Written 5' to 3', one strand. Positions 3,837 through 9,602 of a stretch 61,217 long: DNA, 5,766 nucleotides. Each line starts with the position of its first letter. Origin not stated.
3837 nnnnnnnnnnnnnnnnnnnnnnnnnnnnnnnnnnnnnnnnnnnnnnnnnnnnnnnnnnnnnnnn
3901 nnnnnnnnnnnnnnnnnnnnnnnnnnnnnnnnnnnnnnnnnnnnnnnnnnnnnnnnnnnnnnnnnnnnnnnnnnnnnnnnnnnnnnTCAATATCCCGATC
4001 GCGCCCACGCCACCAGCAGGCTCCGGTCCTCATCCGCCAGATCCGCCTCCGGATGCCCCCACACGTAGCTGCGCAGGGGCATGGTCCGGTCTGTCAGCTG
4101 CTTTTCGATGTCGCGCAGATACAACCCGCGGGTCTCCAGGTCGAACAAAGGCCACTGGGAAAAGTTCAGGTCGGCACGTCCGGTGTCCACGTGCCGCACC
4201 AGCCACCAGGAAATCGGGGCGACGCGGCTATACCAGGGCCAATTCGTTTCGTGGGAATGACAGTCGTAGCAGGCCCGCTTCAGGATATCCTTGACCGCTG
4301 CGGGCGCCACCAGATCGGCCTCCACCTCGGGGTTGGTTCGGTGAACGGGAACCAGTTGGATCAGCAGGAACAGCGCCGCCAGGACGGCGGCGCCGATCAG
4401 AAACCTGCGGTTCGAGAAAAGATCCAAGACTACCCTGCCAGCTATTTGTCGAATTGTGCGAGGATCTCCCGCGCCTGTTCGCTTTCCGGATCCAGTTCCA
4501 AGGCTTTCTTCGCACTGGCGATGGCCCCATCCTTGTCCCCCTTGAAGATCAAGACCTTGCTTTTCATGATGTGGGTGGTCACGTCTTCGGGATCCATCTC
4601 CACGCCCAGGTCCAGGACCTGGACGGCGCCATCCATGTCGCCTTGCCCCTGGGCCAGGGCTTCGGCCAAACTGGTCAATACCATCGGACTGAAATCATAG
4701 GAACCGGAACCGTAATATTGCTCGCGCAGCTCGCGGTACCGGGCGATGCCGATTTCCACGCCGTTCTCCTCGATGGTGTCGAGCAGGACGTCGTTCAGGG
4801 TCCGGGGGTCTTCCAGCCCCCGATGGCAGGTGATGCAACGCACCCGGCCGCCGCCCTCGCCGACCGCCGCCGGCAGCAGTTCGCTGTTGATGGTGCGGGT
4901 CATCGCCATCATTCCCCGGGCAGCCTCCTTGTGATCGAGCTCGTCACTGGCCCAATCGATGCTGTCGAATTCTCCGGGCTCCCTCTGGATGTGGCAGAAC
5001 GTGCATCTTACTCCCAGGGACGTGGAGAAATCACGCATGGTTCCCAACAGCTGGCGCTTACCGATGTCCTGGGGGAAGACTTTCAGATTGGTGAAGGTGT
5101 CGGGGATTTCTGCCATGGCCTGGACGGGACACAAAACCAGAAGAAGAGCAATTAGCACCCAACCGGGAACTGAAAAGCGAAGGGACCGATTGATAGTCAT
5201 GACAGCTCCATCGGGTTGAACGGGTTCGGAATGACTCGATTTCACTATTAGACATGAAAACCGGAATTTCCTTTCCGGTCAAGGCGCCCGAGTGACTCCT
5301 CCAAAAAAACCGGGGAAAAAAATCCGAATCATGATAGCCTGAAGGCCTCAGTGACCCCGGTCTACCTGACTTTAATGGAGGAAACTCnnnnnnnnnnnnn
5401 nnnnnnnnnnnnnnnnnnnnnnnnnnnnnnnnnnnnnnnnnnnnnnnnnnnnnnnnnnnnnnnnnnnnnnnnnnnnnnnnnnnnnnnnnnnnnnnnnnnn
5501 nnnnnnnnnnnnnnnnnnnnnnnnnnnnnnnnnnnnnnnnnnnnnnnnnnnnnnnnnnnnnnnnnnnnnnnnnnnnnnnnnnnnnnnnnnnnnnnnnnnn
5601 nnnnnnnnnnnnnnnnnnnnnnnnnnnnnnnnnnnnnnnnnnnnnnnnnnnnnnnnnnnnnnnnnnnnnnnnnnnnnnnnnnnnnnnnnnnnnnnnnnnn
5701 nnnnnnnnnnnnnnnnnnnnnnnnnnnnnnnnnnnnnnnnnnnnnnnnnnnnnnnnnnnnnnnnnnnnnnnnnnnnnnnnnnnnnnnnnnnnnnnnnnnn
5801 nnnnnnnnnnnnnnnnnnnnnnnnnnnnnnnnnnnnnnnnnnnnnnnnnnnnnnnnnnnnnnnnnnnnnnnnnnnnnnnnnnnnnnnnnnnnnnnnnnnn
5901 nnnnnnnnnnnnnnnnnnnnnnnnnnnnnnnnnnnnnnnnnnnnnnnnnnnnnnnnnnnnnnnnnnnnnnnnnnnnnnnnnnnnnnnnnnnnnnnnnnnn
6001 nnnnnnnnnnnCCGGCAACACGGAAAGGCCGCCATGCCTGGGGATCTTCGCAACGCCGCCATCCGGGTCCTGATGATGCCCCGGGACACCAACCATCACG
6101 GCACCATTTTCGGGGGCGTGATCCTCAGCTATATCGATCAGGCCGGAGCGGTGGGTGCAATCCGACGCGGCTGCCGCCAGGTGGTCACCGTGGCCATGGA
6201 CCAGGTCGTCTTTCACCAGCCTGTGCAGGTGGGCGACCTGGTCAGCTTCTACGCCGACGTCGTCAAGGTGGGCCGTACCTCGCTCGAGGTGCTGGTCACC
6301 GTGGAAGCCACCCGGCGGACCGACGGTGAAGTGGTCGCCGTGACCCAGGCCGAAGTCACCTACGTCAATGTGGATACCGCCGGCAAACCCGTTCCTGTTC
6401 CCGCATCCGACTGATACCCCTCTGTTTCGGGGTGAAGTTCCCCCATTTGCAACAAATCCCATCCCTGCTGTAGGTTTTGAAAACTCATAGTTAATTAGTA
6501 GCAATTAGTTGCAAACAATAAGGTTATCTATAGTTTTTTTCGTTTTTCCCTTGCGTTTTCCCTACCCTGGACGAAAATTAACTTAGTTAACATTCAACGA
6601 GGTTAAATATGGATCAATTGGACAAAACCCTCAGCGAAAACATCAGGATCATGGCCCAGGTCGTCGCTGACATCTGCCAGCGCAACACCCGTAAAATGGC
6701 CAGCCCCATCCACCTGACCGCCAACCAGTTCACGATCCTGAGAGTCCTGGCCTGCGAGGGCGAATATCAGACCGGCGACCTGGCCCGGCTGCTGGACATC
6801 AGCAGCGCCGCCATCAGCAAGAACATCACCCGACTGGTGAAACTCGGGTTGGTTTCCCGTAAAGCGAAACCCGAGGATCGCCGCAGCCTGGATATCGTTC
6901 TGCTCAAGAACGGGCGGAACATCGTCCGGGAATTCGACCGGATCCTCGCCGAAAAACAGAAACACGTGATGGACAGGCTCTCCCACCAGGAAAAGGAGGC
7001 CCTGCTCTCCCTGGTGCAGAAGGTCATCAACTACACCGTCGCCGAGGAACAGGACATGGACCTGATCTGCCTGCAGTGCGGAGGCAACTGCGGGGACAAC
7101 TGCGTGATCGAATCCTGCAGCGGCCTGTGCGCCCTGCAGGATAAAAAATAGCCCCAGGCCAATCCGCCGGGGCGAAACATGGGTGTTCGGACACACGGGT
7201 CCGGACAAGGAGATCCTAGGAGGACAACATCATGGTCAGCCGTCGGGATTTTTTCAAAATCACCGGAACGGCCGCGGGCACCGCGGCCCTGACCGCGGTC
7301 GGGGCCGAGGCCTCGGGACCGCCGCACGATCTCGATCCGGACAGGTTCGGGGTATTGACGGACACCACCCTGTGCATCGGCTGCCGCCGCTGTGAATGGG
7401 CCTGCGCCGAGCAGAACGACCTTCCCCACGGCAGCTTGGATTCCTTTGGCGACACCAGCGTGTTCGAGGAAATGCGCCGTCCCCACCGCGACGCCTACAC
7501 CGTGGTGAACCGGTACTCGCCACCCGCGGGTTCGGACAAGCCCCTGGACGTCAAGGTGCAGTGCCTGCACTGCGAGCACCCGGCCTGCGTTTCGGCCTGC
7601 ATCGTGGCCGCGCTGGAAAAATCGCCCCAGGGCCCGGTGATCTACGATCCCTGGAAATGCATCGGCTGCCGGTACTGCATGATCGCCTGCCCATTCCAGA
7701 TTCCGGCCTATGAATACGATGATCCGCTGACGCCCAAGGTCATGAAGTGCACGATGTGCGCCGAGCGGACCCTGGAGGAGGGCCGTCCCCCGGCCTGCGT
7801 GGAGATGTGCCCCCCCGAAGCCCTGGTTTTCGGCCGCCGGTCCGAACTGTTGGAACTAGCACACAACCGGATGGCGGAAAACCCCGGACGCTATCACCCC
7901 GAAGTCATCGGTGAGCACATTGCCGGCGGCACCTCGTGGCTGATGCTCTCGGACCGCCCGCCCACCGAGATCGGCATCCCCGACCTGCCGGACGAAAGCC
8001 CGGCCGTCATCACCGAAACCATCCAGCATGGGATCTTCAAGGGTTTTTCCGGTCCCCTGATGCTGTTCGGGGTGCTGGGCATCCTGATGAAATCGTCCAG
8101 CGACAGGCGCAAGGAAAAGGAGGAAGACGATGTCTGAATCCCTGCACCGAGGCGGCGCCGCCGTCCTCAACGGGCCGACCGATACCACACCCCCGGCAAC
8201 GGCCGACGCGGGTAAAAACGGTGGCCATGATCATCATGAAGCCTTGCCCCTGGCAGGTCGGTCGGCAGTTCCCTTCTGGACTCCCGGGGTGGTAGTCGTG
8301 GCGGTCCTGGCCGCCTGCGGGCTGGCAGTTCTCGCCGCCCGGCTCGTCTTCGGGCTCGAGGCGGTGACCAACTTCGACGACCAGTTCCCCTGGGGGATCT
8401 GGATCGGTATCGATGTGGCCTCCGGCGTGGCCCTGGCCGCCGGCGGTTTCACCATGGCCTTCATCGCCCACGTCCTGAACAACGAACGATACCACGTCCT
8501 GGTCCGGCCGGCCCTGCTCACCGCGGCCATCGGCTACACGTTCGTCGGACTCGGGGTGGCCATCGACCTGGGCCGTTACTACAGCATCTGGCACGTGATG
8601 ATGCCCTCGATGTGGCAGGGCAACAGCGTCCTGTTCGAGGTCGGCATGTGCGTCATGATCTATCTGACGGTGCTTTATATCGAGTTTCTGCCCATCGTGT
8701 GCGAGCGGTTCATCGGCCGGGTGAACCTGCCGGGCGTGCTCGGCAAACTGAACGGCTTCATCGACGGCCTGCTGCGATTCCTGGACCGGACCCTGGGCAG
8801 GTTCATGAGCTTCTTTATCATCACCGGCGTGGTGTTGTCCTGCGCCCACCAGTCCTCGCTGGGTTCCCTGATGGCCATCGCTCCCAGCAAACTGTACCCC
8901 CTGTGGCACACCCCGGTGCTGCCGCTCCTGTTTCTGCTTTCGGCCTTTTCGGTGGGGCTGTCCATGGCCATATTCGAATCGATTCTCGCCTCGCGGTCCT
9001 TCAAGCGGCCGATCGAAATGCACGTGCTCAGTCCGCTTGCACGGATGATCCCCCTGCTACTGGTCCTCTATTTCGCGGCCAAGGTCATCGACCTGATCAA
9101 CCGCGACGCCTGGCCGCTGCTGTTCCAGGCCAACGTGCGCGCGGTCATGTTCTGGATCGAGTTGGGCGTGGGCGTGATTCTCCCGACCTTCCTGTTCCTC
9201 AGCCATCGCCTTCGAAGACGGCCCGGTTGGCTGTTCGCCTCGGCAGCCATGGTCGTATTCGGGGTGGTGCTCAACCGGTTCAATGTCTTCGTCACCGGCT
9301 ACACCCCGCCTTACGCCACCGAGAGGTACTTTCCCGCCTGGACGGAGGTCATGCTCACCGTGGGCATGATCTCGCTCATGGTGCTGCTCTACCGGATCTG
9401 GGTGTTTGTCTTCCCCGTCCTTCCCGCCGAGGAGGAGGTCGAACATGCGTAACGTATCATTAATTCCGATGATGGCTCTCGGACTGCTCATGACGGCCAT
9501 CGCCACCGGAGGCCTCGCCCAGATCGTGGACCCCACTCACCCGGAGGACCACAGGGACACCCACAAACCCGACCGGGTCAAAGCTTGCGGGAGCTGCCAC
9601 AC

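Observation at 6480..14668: Mirror-image pair of paralogous regulator / FeS / NrfD / 13-haem cytochrome operons sharing one terminator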

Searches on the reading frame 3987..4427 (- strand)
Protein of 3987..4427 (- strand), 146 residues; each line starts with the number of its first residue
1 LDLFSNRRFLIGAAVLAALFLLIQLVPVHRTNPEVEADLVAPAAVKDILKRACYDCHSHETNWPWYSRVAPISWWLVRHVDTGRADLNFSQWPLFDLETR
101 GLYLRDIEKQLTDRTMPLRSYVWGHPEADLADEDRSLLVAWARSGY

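Call 33: search_protein_families(library=pfam, proteins=[window:3987-4427:-], max_evalue=0.001)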
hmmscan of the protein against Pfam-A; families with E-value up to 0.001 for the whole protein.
window:3987-4427:- (146 aa): 1 family
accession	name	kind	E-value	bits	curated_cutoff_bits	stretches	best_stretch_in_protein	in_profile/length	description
PF14376.11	Haem_bd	-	8.3e-39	133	27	1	19-143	2-132/133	Haem-binding domain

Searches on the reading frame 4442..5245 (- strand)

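Call 33: search_protein_families(library=pfam, proteins=[window:4442-5245:-], max_evalue=0.001)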
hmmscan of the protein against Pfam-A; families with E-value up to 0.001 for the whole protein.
window:4442-5245:- (267 aa): 6 families
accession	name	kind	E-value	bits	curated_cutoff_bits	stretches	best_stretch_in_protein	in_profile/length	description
PF02276.23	CytoC_RC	-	1.3e-10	41.6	22.4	1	97-149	92-141/310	Photosynthetic reaction centre cytochrome C subunit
PF13181.12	TPR_8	-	6.8e-07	29.4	25.7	1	225-254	4-33/34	Tetratricopeptide repeat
PF13428.12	TPR_14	-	9.3e-07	29.4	23.5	0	230-264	9-43/44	Tetratricopeptide repeat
PF13432.12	TPR_16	-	8.3e-05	23.4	32.7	0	230-264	5-39/65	Tetratricopeptide repeat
PF14559.12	TPR_19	-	0.0002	22.1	25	1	200-264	3-67/68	Tetratricopeptide repeat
PF07719.23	TPR_2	-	0.0004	20.7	27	0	225-254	4-33/34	Tetratricopeptide repeat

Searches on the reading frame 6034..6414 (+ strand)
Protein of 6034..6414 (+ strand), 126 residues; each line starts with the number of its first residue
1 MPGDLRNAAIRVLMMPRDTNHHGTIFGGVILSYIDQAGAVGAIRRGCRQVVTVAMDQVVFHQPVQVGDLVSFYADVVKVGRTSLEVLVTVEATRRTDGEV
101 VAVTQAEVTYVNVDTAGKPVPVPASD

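Call 33: search_protein_families(library=pfam, proteins=[window:6034-6414:+], max_evalue=0.001)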
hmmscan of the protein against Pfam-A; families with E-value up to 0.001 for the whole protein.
window:6034-6414:+ (126 aa): 2 families
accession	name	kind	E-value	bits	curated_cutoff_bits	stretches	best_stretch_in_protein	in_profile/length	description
PF03061.28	4HBT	-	1.5e-18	67.3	20.6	1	22-93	1-73/79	Thioesterase superfamily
PF13279.12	4HBT_2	-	6.2e-05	23.9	25.5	1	26-124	21-116/122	Thioesterase-like superfamily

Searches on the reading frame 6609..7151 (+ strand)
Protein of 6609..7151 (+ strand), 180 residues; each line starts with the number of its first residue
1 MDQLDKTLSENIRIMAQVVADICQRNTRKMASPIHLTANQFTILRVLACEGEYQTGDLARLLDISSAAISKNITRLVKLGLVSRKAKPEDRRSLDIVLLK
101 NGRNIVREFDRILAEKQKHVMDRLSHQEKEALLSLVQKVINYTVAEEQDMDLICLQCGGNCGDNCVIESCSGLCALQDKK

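Call 3: search_protein_families(library=pfam, proteins=[window:6609-7151:+], max_evalue=0.01)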
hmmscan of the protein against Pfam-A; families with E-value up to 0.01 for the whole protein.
window:6609-7151:+ (180 aa): 14 families
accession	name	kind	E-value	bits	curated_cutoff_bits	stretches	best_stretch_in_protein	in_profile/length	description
PF01047.28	MarR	-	1.4e-14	54.1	24.6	1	36-93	1-58/59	MarR family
PF12802.13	MarR_2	-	3e-11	43.7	27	1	36-93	3-61/61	MarR family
PF13463.12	HTH_27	-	1.1e-08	35.7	22.2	1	36-93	1-59/68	Winged helix DNA-binding domain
PF22381.2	Staph_reg_Sar_Rot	-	6.6e-06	26.6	27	1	34-108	10-84/85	Transcriptional regulator SarA/Rot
PF25212.1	HVO_A0114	-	1.4e-05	25.2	27.6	1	36-87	20-71/84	HVO_A0114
PF13412.12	HTH_24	-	1.8e-05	24.7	21.9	1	38-82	3-47/48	Winged helix-turn-helix DNA-binding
PF01022.26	HTH_5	-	5.5e-05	23.4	22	1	43-83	7-46/47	Bacterial regulatory protein, arsR family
PF12840.13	HTH_20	-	0.00035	20.9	27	1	55-82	21-48/51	Helix-turn-helix domain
PF02002.24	TFIIE_alpha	-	0.00066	19.9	22.9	1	39-97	14-72/105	TFIIE alpha subunit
PF01978.25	TrmB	-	0.0013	18.9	25.6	1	36-86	6-56/68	Sugar-specific transcriptional regulator TrmB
PF01325.25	Fe_dep_repress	-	0.0053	17.4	26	1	53-85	23-55/60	Iron dependent repressor, N-terminal DNA binding domain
PF13601.12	HTH_34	-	0.0072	16.9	27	0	41-103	3-66/80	Winged helix DNA-binding domain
PF08279.18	HTH_11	-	0.0086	16.4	25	0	40-80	2-43/55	HTH domain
PF01638.23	HxlR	-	0.0094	16.2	20.8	0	42-112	9-79/91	HxlR-like helix-turn-helix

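Call 5: search_protein_families(library=ncbifam, proteins=[window:6609-7151:+], max_evalue=0.001)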
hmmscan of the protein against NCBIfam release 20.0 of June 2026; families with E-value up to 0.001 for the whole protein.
window:6609-7151:+ (180 aa): 23 families
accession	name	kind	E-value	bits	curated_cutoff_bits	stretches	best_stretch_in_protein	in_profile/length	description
NF045593.1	bilirub_TF_BilQ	equivalog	4.9e-13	48.9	125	1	51-141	43-133/135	bilirubin utilization transcriptional regulator BilQ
NF052438.1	TransRegRv0880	equivalog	6e-12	45.6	220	1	18-147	16-142/143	Rv0880 family HTH-type transcriptional regulator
NF008565.1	PRK11512.1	equivalog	4e-11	43.1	240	1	18-140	20-143/144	multiple antibiotic resistance transcriptional regulator MarR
NF053777.1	Saro0803TransReg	equivalog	6.7e-11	42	200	1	20-139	19-138/140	Saro_0803 family transcriptional regulator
TIGR02337.1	HpaR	equivalog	7.6e-11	41.9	121.2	1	28-139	18-129/130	homoprotocatechuate degradation operon regulator HpaR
NF038251.1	AdcR_fam_Zn_TF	equivalog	7.2e-10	39.3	175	1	30-138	28-138/143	zinc-dependent MarR family transcriptional regulator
NF002926.0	PRK03573.1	equivalog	3.1e-09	36.9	120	1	32-140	25-134/144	transcriptional regulator SlyA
NF053606.1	Sta1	subfamily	5e-08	33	80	1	36-91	18-73/100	Sta1 family transcriptional regulator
NF050133.1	TransRegFabT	equivalog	1.3e-07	32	200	1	44-138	35-129/138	fatty acid biosynthesis transcriptional regulator FabT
NF033788.1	HTH_metalloreg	subfamily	1.7e-07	30.9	55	1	40-86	13-59/77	metalloregulator ArsR/SmtB family transcription factor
TIGR01884.1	cas_HTH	subfamily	5.3e-07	29.2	60.2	1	33-89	137-194/202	CRISPR-associated CARF protein Csa3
NF041230.1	BagL_FevM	exception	1.1e-06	28.7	230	1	3-137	11-139/145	MarR family transcriptional regulator BagL/FevM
NF040939.2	trans_reg_lrs14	equivalog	6.4e-06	26.1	90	1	36-90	19-74/103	Lrs14 family HTH-type transcriptional regulator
TIGR01889.1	Staph_reg_Sar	paralog_domain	2.1e-05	24.8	62.6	1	28-104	15-95/109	staphylococcal accessory regulator family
NF047395.1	TransRegLtdR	equivalog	2.5e-05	24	250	1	66-134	79-146/166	transcriptional regulator LdtR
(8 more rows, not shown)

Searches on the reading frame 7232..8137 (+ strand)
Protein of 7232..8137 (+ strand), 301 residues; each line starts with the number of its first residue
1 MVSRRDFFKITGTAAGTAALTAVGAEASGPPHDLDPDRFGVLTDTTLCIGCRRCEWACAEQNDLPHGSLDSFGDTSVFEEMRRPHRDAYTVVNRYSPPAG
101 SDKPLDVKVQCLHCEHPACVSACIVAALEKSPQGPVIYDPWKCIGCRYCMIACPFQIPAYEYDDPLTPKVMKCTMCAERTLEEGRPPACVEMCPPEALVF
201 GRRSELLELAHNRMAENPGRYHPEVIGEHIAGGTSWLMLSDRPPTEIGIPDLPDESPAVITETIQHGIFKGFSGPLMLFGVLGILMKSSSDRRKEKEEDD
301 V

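Call 3: search_protein_families(library=pfam, proteins=[window:7232-8137:+], max_evalue=0.01)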
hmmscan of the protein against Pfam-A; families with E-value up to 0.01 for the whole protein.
window:7232-8137:+ (301 aa): 9 families
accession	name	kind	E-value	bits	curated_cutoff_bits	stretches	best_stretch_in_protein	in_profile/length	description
PF13247.11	Fer4_11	-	1.5e-17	64.1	26.2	1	110-203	9-100/100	4Fe-4S dicluster domain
PF12838.12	Fer4_7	-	6.4e-10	39.8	27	1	110-157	1-52/52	4Fe-4S dicluster domain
PF13187.11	Fer4_9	-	7.4e-10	39.2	27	2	142-196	1-50/52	4Fe-4S dicluster domain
PF13237.11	Fer4_10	-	1.2e-09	38.3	25.5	2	136-194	2-53/53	4Fe-4S dicluster domain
PF12797.12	Fer4_2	-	2.5e-08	33.8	24.5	2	135-155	2-22/22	4Fe-4S binding domain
PF12837.12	Fer4_6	-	2.9e-08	33.7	25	2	138-157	4-23/24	4Fe-4S binding domain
PF00037.32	Fer4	-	1.2e-05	25.3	21.1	2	139-156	4-21/24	4Fe-4S binding domain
PF12798.12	Fer4_3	-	0.0002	22.4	27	0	143-157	1-15/15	4Fe-4S binding domain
PF10518.14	TAT_signal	-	0.0012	19.1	22.7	1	1-20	1-20/21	TAT (twin-arginine translocation) pathway signal sequence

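Call 5: search_protein_families(library=ncbifam, proteins=[window:7232-8137:+], max_evalue=0.001)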
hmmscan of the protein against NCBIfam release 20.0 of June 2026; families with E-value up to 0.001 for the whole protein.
window:7232-8137:+ (301 aa): 20 families
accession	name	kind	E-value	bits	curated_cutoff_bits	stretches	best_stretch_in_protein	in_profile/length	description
NF045715.1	sulf_resp_HmcB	equivalog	2.6e-96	322.3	420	1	3-296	1-293/307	sulfate respiration complex iron-sulfur protein HmcB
NF008134.0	PRK10882.1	equivalog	7.7e-74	248.7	263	1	2-299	2-325/329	hydrogenase 2 operon protein HybA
TIGR01582.1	FDH-beta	equivalog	7.8e-34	117.1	334.7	1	38-236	21-217/283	formate dehydrogenase subunit beta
NF045797.1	DsrO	equivalog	1.9e-29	102.7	200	1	3-202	4-201/235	sulfate reduction electron transfer complex DsrMKJOP subunit DsrO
TIGR03149.1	cyt_nit_nrfC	equivalog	5.1e-29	101.2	377.6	2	108-202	91-183/225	cytochrome c nitrite reductase Fe-S protein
TIGR02951.1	DMSO_dmsB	equivalog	4.9e-28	98.2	214.1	1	39-206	2-156/161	DMSO/selenate family reductase complex B subunit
NF011569.0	PRK14993.1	equivalog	3.1e-21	75.9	416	1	32-201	36-186/244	tetrathionate reductase subunit TtrB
NF038355.1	FDH3_beta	equivalog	4.9e-20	72.3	240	1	105-215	48-176/180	formate dehydrogenase FDH3 subunit beta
NF041715.1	arsenate_red_ArrB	equivalog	3.1e-18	66.2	450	2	109-165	55-111/233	arsenate respiratory reductase iron-sulfur subunit ArrB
NF041782.1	mnquin_red_QrcC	equivalog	9.1e-17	61.5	400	1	39-177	1-135/239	menaquinone reductase iron-sulfur cluster-binding subunit QrcC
NF009408.0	PRK12769.1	equivalog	6.6e-16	57.6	1003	1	41-215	5-159/659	formate-dependent uric acid utilization protein AegA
TIGR03478.1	DMSO_red_II_bet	subfamily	6.7e-15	54.8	480.7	1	110-202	130-219/321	DMSO reductase family type II enzyme, iron-sulfur subunit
NF007382.0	PRK09898.1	equivalog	7.4e-15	55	213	1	41-179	61-192/208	ferredoxin-like protein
NF009451.0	PRK12809.1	equivalog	4.2e-13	48.5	1154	1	43-200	7-136/639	formate-dependent uric acid utilization protein YgfT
NF042979.1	EthbenzDh_ebdB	equivalog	3.1e-11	42.7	740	1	110-202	152-241/354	ethylbenzene dehydrogenase subunit beta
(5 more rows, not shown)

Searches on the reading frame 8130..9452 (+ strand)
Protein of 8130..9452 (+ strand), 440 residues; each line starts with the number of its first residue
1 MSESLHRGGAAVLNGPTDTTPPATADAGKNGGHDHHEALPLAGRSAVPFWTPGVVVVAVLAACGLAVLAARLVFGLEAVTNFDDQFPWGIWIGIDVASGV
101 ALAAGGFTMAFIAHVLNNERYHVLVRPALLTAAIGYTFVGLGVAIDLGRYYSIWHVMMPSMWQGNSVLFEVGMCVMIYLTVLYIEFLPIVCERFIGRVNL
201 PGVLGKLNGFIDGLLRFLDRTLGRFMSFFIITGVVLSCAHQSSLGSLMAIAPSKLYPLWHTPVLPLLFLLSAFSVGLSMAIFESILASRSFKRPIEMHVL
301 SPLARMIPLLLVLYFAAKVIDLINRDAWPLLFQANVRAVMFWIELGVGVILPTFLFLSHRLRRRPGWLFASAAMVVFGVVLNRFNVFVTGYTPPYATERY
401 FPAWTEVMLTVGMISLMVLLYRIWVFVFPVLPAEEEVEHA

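Call 3: search_protein_families(library=pfam, proteins=[window:8130-9452:+], max_evalue=0.01)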
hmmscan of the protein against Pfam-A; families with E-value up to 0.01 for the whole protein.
window:8130-9452:+ (440 aa): 1 family
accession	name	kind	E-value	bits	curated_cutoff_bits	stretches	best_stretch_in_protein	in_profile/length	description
PF03916.19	NrfD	-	3.3e-28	99.7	25.8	1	80-392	3-310/313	Polysulphide reductase, NrfD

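Call 5: search_protein_families(library=ncbifam, proteins=[window:8130-9452:+], max_evalue=0.001)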
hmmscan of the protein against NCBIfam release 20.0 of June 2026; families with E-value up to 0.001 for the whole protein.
window:8130-9452:+ (440 aa): 4 families
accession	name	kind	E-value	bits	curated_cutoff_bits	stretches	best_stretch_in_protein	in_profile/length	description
NF008133.1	PRK10881.1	equivalog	3.4e-109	365.8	450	1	51-433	13-376/377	Ni/Fe-hydrogenase cytochrome b subunit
NF045714.1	sulf_resp_HmcC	equivalog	6.4e-81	272.5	550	1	51-433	2-370/376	sulfate respiration complex protein HmcC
NF041784.1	mnquin_red_QrcD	equivalog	8.6e-35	120.8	570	1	52-437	20-407/408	menaquinone reductase integral membrane subunit QrcD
TIGR03148.1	cyt_nit_nrfD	equivalog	5.7e-10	39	347.6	1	118-389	42-310/316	cytochrome c nitrite reductase subunit NrfD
